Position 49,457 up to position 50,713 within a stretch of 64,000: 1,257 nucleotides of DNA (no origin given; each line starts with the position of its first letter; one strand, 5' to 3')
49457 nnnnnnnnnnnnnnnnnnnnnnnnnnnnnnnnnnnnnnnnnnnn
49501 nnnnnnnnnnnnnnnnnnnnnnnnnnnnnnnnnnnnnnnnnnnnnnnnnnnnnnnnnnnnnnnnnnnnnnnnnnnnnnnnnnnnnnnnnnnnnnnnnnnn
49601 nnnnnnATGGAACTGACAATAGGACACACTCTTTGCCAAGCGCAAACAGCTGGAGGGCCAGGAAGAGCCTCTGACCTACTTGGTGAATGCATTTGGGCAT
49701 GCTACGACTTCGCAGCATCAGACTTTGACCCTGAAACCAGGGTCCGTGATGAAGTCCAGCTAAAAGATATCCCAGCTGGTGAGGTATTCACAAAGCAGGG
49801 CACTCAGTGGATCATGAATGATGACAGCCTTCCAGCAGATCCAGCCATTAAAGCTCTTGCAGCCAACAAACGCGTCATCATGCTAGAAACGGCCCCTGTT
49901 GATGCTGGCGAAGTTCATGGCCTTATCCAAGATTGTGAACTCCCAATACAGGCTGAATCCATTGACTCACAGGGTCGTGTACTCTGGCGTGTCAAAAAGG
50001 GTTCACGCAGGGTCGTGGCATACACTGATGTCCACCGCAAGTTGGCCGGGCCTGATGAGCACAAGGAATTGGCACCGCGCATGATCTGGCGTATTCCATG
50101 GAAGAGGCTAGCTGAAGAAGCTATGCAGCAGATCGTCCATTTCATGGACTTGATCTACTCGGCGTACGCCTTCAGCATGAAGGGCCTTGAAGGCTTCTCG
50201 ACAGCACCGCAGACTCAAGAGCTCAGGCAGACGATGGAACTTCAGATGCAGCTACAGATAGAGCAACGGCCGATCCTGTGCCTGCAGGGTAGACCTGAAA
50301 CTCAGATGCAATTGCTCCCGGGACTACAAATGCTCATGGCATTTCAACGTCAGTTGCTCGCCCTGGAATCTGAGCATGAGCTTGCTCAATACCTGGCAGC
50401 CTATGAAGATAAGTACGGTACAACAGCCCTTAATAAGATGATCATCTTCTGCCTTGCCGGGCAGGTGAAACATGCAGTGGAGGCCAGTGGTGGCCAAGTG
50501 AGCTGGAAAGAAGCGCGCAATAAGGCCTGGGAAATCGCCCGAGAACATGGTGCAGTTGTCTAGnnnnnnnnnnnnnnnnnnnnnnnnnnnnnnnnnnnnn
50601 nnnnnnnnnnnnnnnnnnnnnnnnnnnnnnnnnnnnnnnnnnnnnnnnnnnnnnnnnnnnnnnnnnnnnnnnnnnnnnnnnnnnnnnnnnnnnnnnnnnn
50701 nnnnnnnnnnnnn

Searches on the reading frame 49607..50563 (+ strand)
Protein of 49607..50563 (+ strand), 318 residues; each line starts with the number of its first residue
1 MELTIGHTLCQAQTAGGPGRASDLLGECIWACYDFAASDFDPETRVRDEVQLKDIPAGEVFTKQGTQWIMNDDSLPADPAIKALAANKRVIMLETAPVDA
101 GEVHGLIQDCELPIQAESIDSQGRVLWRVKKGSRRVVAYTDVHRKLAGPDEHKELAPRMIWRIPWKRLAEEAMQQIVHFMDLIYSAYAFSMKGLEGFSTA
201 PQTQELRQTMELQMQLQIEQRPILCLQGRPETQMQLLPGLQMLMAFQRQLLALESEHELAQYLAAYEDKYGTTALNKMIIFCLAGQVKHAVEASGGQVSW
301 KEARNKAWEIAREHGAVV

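Call 5: search_protein_families(library=pfam, proteins=[window:49607-50563:+], max_evalue=0.01)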
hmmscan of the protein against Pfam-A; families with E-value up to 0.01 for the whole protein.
window:49607-50563:+ (318 aa): 0 families

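Call 9: search_protein_families(library=phrogs, proteins=[window:49607-50563:+], max_evalue=0.01)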
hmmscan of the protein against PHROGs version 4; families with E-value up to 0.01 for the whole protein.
window:49607-50563:+ (318 aa): 0 families

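Call 18: search_protein_families(library=ncbifam, proteins=[window:49607-50563:+], max_evalue=0.01)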
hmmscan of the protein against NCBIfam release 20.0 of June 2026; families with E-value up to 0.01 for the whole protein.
window:49607-50563:+ (318 aa): 0 families

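Call 100: find_related_loci(query=window:49607-50563:+, collection=viral_contigs, flank=3000)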
Query window:49607-50563:+ (318 aa) in viral_contigs; peptide patterns used: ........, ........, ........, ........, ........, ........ (x = any residue, [..] = any of these).
27 stretches matched a pattern, but none encodes a relative of the query by tblastn (E <= 1e-3).
